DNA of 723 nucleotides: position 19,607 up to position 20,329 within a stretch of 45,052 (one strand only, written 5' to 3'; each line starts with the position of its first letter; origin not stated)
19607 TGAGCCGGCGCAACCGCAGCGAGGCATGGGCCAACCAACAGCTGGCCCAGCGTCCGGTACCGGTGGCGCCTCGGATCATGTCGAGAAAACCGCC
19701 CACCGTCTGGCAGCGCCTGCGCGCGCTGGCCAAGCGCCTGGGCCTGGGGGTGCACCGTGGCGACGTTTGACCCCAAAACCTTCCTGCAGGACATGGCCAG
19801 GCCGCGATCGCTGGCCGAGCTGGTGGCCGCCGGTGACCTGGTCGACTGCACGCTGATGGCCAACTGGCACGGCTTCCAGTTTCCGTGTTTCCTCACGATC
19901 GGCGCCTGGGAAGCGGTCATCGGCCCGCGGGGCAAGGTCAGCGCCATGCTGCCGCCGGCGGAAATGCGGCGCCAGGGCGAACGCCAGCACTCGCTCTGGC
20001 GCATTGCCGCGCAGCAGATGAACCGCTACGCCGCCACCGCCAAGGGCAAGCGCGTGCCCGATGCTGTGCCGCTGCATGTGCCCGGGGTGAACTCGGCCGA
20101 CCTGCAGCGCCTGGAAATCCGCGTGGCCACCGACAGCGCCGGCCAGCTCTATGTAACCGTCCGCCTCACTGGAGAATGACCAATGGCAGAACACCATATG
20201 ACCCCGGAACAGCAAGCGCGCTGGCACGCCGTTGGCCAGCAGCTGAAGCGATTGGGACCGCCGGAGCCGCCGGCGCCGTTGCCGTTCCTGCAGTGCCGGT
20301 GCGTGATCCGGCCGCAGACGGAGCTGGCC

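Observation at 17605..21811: Self-contained antisense cassette of 12 small unknown genes inside the head-morphogenesis operon: a candidate novel accessory or anti-defence island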

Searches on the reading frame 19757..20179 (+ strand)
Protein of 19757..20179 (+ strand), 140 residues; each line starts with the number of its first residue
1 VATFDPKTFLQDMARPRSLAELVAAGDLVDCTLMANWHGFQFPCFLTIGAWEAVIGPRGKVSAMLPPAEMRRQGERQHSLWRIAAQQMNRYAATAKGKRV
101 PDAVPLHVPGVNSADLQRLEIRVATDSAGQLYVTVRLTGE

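Call 8: search_protein_families(library=pfam, max_evalue=0.1, proteins=[window:19757-20179:+])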
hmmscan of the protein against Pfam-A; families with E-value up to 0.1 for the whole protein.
window:19757-20179:+ (140 aa): 0 families

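Call 10: search_protein_families(library=phrogs, max_evalue=0.01, proteins=[window:19757-20179:+])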
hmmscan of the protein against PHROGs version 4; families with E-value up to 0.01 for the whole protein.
window:19757-20179:+ (140 aa): 0 families

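Call 37: search_protein_families(library=ncbifam, max_evalue=1, proteins=[window:19757-20179:+])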
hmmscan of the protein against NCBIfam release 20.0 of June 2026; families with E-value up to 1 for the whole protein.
window:19757-20179:+ (140 aa): 0 families

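Call 43: search_protein_representatives(protein=window:19757-20179:+)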
Query: 140 residues. Proteins with E-value up to 0.001 (for the whole library): 16; up to 1e-10: 7; up to 1e-30: 1. The best 16 are listed.
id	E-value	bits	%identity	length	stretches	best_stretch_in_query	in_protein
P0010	3.3e-53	195.6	68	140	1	1-140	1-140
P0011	4.5e-24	101.3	47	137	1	1-140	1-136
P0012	3.0e-19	85.7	43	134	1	1-140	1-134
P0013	4.3e-19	85.1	40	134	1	1-140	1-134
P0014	4.5e-15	72.1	39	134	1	1-140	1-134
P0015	3.8e-12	62.7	36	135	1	1-140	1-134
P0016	5.8e-12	62.1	36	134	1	1-139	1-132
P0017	2.5e-10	56.8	59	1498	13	11-32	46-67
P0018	5.1e-10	55.8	39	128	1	12-140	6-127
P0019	5.5e-07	46.0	33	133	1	15-140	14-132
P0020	6.1e-06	42.6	31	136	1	2-93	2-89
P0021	1.1e-05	41.7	32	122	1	13-138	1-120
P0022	2.0e-05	40.9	34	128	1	10-110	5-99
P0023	2.7e-05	40.5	32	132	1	11-139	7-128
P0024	3.9e-04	36.7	41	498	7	18-53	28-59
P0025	8.7e-04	35.6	30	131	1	10-118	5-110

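Call 46: search_protein_families(library=pfam, max_evalue=0.01, proteins=[P0012, P0014, P0016, P0018, P0019, P0020, P0021, P0022, P0023, P0025])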
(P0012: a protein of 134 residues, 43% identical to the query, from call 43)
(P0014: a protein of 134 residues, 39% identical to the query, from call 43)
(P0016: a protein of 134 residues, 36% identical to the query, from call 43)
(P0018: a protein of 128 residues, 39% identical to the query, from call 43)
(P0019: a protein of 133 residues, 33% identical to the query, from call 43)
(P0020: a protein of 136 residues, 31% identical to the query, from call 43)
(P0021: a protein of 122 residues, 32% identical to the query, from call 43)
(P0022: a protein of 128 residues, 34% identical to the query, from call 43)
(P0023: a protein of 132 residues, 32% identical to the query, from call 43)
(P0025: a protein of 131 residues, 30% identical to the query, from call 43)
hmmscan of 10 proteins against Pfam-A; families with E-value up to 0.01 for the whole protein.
P0012 (134 aa): 0 families

P0014 (134 aa): 0 families

P0016 (134 aa): 0 families

P0018 (128 aa): 0 families

P0019 (133 aa): 1 family
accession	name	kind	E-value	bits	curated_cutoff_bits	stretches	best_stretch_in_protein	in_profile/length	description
PF20213.3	DUF6573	-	0.0071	16.8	27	1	17-89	15-95/138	Family of unknown function (DUF6573)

P0020 (136 aa): 1 family
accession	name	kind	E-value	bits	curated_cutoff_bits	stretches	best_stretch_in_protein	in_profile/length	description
PF20213.3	DUF6573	-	0.0016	19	27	1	18-77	15-79/138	Family of unknown function (DUF6573)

P0021 (122 aa): 0 families

P0022 (128 aa): 1 family
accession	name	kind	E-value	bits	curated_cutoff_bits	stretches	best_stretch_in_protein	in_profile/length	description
PF20213.3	DUF6573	-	0.0025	18.3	27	1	13-84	15-94/138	Family of unknown function (DUF6573)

P0023 (132 aa): 1 family
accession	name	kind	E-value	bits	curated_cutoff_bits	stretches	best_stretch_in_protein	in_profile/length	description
PF12019.13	GspH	-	0.0087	17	21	0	13-125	11-105/108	Type II transport protein GspH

P0025 (131 aa): 0 families

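Call 47: find_encoding_contigs(protein=P0019, flank=8000, max_places=3)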
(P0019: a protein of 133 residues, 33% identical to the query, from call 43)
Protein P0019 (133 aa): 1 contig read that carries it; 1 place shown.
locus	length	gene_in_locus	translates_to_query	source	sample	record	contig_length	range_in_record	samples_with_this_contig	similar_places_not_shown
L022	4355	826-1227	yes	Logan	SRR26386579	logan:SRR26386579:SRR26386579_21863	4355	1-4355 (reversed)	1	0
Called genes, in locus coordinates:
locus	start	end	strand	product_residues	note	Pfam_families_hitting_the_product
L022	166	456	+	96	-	-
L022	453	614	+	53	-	-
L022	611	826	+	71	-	-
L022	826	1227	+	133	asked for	-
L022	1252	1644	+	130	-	-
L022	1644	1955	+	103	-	-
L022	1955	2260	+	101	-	-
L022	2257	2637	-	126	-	-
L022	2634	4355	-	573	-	?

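Call 50: find_homologous_proteins(query=A2, max_evalue=0.001)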
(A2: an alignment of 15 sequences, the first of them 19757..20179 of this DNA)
Query A2 (15 sequences) (140 aa, profile of the alignment): 21 proteins with E <= 0.001 among 1945 candidates.
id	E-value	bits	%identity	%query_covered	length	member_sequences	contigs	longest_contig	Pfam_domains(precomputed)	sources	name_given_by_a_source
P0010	3.1e-44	168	67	100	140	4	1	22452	-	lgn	-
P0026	7.0e-44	167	68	100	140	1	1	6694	-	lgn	-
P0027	1.5e-43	166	36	100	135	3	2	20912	-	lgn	-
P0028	1.6e-43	166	31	100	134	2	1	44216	-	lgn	-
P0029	1.7e-43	166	99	100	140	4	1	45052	-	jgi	-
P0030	1.8e-43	166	36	100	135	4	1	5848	-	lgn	-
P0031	2.0e-43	166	34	100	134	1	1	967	-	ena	-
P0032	2.3e-43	165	36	100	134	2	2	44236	-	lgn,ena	-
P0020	3.3e-43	165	32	65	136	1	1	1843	-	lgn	-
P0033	7.2e-43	164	36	100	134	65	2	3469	-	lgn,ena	-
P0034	1.3e-42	163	68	100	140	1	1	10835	-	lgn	-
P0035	1.1e-41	160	45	40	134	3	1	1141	-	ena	-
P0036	2.0e-41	159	33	100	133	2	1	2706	-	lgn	-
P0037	4.5e-41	158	66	100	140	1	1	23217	-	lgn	-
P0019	1.7e-40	156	30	89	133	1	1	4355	-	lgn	-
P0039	2.2e-39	152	32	100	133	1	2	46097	-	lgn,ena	-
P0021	1.3e-38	150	29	91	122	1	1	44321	-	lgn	-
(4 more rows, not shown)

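Call 56: predict_structure(alignment_id=A3)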
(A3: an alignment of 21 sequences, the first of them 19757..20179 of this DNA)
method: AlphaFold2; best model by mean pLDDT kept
length: 140 residues; sequences in the alignment: 21
mean_pLDDT: 92.6   pTM: 0.82
mean pLDDT of the five models: 92.6, 91.0, 90.7, 89.1, 88.5
residues with pLDDT >= 90: 107; 70-90: 32; 50-70: 1; < 50: 0
segments of 3 or more residues with pLDDT < 50: none
pLDDT, mean of each block of 10 residues (from residue 1): 87 86 94 97 97 92 90 96 96 86 95 94 94 92
secondary structure, 60 per line:
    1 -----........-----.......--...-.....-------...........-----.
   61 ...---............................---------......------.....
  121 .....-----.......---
elements in order: H6-13 H19-25 E28-30 H32-36 E44-47 H48-54 H60-63 H67-94 E104-109 E116-125 E131-137

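Call 60: fold_search(model_id=the predicted structure, library=pdb)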
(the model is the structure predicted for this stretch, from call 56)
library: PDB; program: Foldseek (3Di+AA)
matches with E <= 10: 398; with E <= 0.001: 0
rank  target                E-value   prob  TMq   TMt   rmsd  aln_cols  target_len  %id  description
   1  6cp8_A                1.7e-02  0.54  0.23  0.21  12.2       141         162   13  Contact-dependent growth inhibition toxin-immunity protein complex from from E. coli 3006 (released 2019-03-13)
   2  6vek_A                2.8e-02  0.33  0.22  0.13  12.7       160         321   12  Contact-dependent growth inhibition toxin-immunity protein complex from from E. coli 3006, full-length (released 2021-01-27)
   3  2qkp_A                3.4e-01  0.18  0.29  0.29   9.4       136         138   12  Crystal structure of C-terminal domain of SMU_1151c from Streptococcus mutans (released 2007-07-24)
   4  5trv                  4.3e-01  0.11  0.17  0.20   9.7        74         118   12  Crystal structure of a de novo designed protein with curved beta-sheet (released 2017-01-25)
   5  7vba_N                4.9e-01  0.20  0.19  0.18   7.7        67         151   13  Structure of the pre state human RNA Polymerase I Elongation Complex (released 2022-02-16)
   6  5tpj                  5.5e-01  0.13  0.19  0.21   9.5        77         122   12  Crystal structure of a de novo designed protein with curved beta-sheet (released 2017-01-25)
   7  9pl2_A                5.9e-01  0.07  0.21  0.21  14.6       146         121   12  Crystal structure of a SnoaL-like domain-containing protein from Mycobacterium ulcerans (released 2025-07-23)
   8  5u35_A                7.1e-01  0.12  0.17  0.19  10.2        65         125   11  Crystal structure of a de novo designed protein with curved beta-sheet (released 2017-01-25)
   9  2qkp_B                7.1e-01  0.10  0.28  0.28   9.2       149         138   15  Crystal structure of C-terminal domain of SMU_1151c from Streptococcus mutans (released 2007-07-24)
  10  4or8_B                7.5e-01  0.08  0.16  0.11  14.1        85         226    8  Crystal structure of Marburg virus VP24 (released 2014-03-26)
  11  8a43_M                8.0e-01  0.07  0.14  0.16   9.6        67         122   19  Human RNA polymerase I (released 2022-08-31)
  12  6wt7                  8.5e-01  0.15  0.17  0.08   4.7        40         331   15  Structure of a metazoan TIR-STING receptor from C. gigas in complex with 2',3'-cGAMP (released 2020-09-09)
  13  5u35_B                9.0e-01  0.11  0.17  0.20  10.2        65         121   11  Crystal structure of a de novo designed protein with curved beta-sheet (released 2017-01-25)
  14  5ts4_B                9.6e-01  0.08  0.19  0.24   9.4        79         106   18  Crystal structure of a de novo designed protein with curved beta-sheet (released 2017-01-25)
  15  7u8t_A                1.0e+00  0.12  0.17  0.06   6.7        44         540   18  Vps13 adaptor binding domain in complex with Mcp1 PxP motif peptide (released 2022-03-30)
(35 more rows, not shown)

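Call 65: find_encoding_contigs(protein=P0021, flank=10000, max_places=2)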
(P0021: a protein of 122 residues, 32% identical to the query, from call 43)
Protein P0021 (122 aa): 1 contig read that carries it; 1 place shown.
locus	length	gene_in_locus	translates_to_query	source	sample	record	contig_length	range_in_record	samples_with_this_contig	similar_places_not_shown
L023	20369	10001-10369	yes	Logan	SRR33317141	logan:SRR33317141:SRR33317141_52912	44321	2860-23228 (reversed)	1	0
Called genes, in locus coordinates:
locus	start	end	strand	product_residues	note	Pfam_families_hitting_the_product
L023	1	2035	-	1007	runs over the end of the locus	PF20155:TMP_3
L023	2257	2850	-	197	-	-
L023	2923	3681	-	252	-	PF27730:UCP028589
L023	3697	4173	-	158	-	PF23840:Phage_tail_terminator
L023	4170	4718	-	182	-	PF05069:Phage_tail_S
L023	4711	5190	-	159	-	PF07030:Phage_Mu_Gp36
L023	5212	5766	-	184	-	-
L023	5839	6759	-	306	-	-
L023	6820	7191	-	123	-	-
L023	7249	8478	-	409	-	-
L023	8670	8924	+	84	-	-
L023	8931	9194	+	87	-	-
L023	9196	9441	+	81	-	-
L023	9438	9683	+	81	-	-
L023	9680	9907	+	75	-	-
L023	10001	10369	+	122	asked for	-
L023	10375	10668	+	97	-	-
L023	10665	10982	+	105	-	-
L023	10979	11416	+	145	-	-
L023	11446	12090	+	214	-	-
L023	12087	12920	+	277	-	PF02086:MethyltransfD12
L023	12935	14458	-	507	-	PF04233:Phage_Mu_F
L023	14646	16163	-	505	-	PF06074:Portal_Mu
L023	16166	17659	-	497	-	PF17289:Terminase_6C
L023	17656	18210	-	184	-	-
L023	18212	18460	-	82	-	-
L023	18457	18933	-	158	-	-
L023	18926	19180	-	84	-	PF24233:DUF7446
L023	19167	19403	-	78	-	-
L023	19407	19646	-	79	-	-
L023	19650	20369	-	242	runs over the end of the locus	-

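Call 66: find_encoding_contigs(protein=P0039, flank=10000, max_places=2)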
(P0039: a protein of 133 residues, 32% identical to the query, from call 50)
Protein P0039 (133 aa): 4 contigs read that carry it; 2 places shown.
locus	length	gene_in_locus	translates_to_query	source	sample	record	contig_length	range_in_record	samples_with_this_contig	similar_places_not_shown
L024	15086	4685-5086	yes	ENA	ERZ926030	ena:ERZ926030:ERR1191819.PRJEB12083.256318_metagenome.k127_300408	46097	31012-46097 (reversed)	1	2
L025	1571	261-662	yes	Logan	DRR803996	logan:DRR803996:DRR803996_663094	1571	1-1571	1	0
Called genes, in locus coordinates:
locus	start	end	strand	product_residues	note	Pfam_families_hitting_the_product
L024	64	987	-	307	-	-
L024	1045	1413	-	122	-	PF09956:Phage_cement_2 (faint)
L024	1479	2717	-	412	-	-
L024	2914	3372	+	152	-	-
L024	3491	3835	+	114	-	-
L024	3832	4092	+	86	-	-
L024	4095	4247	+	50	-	-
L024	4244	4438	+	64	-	-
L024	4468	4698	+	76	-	-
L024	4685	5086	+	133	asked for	-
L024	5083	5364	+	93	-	-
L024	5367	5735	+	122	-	-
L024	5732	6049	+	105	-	-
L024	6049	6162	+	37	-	-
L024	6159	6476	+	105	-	-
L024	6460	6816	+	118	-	-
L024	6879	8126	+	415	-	PF01555:N6_N4_Mtase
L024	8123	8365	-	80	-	-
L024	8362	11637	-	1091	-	PF04233:Phage_Mu_F, PF01129:ART, PF03496:ADPrib_exo_Tox (weak)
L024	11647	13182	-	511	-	PF06074:Portal_Mu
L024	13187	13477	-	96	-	-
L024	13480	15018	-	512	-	PF17289:Terminase_6C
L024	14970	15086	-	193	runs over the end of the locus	-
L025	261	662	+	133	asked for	-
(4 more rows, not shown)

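Call 67: fold_search(model_id=the predicted structure, library=viral)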
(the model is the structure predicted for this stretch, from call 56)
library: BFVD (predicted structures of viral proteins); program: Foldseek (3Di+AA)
matches with E <= 10: 521; with E <= 0.001: 0
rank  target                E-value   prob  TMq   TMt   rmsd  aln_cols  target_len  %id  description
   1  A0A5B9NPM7            1.1e-01  0.51  0.27  0.41   7.4       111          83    7  Uncharacterized protein [Bacillus phage vB_BspS_SplendidRed]
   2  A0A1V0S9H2            1.1e-01  0.21  0.22  0.21  13.9       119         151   10  Uncharacterized protein [Catovirus CTV1]
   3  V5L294                1.5e-01  0.33  0.20  0.19   7.0        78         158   12  (no name in the UniProt tables at hand)
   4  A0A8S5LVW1            1.8e-01  0.14  0.19  0.07  19.5       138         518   13  Uncharacterized protein [Siphoviridae sp. ctkzC12]
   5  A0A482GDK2            3.0e-01  0.20  0.19  0.25  10.9       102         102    9  Uncharacterized protein [Escherichia phage vB_EcoM_Goslar]
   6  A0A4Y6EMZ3            3.4e-01  0.23  0.22  0.14  19.2        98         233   17  (no name in the UniProt tables at hand)
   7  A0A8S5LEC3            3.4e-01  0.14  0.29  0.08  13.2       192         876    9  RNA polymerase (Fragment) [Podoviridae sp. ct4s49]
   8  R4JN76                3.6e-01  0.05  0.14  0.14  18.7       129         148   21  (no name in the UniProt tables at hand)
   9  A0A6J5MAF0            3.8e-01  0.28  0.20  0.31   6.8        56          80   23  Uncharacterized protein [uncultured Caudovirales phage]
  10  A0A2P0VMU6            3.8e-01  0.20  0.30  0.31  13.3       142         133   13  Uncharacterized protein [Tetraselmis virus 1]
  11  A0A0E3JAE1            4.6e-01  0.08  0.16  0.14  12.6       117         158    8  Ac26 [Helicoverpa armigera nucleopolyhedrovirus]
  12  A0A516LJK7            4.9e-01  0.30  0.21  0.24   7.3        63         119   13  (no name in the UniProt tables at hand)
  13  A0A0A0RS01            4.9e-01  0.09  0.22  0.05  20.2       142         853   13  DUF4105 domain-containing protein [Yellowstone Lake virophage 5]
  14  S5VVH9                5.5e-01  0.13  0.20  0.17  17.1        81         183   15  Uncharacterized protein [Pseudomonas phage PaBG]
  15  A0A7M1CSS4            6.6e-01  0.18  0.21  0.09   3.3        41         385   24  Uncharacterized protein [Gordonia phage Herod]
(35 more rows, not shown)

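Call 70: search_protein_families(library=pfam, max_evalue=0.01, proteins=[L023:11446-12090:+, L023:12087-12920:+, L024:6879-8126:+, L024:6460-6816:+, L024:2914-3372:+, L024:3491-3835:+, L024:5367-5735:+, L023:10979-11416:+, L022:1644-1955:+, L022:1955-2260:+])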
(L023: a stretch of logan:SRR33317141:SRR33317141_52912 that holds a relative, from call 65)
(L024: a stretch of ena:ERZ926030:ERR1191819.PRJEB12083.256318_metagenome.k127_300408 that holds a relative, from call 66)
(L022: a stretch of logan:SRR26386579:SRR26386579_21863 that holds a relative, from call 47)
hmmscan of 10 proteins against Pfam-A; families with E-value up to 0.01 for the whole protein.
L023:11446-12090:+ (214 aa): 0 families

L023:12087-12920:+ (277 aa): 1 family
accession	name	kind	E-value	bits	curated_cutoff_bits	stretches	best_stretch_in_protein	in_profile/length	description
PF02086.21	MethyltransfD12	-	1.8e-19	70.9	22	1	10-244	1-246/253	D12 class N6 adenine-specific DNA methyltransferase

L024:6879-8126:+ (415 aa): 1 family
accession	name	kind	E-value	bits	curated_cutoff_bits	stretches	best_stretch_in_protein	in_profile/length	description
PF01555.25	N6_N4_Mtase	-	1.4e-46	159.7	26.7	1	22-401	1-219/221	DNA methylase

L024:6460-6816:+ (118 aa): 0 families

L024:2914-3372:+ (152 aa): 0 families

L024:3491-3835:+ (114 aa): 0 families

L024:5367-5735:+ (122 aa): 0 families

L023:10979-11416:+ (145 aa): 0 families

L022:1644-1955:+ (103 aa): 0 families

L022:1955-2260:+ (101 aa): 0 families

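Call 71: search_protein_families(library=phrogs, max_evalue=0.001, proteins=[L023:11446-12090:+, L023:12087-12920:+, L024:6879-8126:+, L024:6460-6816:+, L024:2914-3372:+, L024:3491-3835:+, L024:5367-5735:+, L023:10979-11416:+, L022:1644-1955:+, L022:1955-2260:+])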
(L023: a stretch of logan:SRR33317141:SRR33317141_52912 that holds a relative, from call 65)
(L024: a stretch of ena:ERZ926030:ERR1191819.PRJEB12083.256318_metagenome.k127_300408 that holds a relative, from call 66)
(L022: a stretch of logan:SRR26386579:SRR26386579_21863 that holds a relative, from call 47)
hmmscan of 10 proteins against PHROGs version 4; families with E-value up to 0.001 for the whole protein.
L023:11446-12090:+ (214 aa): 1 family
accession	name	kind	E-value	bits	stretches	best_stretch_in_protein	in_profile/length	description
phrog_12600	-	unknown function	1.8e-74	250.5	1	14-207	3-194/203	-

L023:12087-12920:+ (277 aa): 4 families
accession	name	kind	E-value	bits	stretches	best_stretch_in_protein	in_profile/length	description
phrog_56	-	other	2.7e-63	216.3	1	1-262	58-322/647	DNA methyltransferase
phrog_1996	-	other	3.2e-25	89.8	1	123-265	3-143/150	DNA methyltransferase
phrog_23217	-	unknown function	7.2e-14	52.9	1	7-86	6-85/109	-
phrog_13242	-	unknown function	3.7e-08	33.8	1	12-90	33-111/450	-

L024:6879-8126:+ (415 aa): 12 families
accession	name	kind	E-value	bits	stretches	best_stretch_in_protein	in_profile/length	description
phrog_67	-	other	1.9e-74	253.1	1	1-408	122-346/743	DNA methyltransferase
phrog_3008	-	other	2.1e-21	77.3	1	317-405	119-211/244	DNA methyltransferase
phrog_498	-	other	7.7e-21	75.2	1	160-406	286-421/633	DNA methyltransferase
phrog_6952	-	other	1.7e-11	45.3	1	332-396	101-166/181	DNA methyltransferase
phrog_8769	-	other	9.6e-10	39.2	1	363-406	11-54/71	methyltransferase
phrog_18146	-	other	1.4e-08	35.1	1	334-395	40-101/452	DNA methyltransferase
phrog_18293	-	other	2.5e-08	34.9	1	340-406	42-108/119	methyltransferase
phrog_12517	-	unknown function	3.2e-08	34.1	1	362-401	104-143/316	-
phrog_16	-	DNA, RNA and nucleotide metabolism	7.6e-08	32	1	323-401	826-905/986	DNA helicase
phrog_23085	-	unknown function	4.9e-07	30.5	1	344-404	44-104/138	-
phrog_6025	-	other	9.8e-07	29.6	1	4-43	13-52/192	DNA methyltransferase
phrog_23148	-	unknown function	9.9e-05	23.4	1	344-407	85-148/165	-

L024:6460-6816:+ (118 aa): 2 families
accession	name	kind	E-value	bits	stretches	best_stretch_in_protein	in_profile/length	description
phrog_1571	-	DNA, RNA and nucleotide metabolism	9.3e-35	120.3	1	4-111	1-110/128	HNH endonuclease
phrog_333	-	DNA, RNA and nucleotide metabolism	0.00025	22.2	0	7-110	13-94/138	HNH endonuclease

L024:2914-3372:+ (152 aa): 1 family
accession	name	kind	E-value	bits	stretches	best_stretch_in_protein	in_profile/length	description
phrog_32956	-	unknown function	7.6e-05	23.9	1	13-141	20-153/171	-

L024:3491-3835:+ (114 aa): 0 families

L024:5367-5735:+ (122 aa): 0 families

L023:10979-11416:+ (145 aa): 0 families

L022:1644-1955:+ (103 aa): 0 families

L022:1955-2260:+ (101 aa): 1 family
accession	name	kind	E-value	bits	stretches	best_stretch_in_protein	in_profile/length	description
phrog_2315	-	unknown function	8.4e-06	26.8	1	4-72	8-80/109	-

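Call 80: search_solved_structures(query=A3, max_evalue=1)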
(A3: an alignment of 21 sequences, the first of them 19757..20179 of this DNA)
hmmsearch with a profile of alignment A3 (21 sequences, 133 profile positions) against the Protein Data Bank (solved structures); distinct sequences matched with E-value up to 1: 0.

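Call 81: search_protein_families(library=padloc, max_evalue=0.01, proteins=[window:19757-20179:+])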
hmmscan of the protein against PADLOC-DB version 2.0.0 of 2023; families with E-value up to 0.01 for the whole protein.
window:19757-20179:+ (140 aa): 0 families
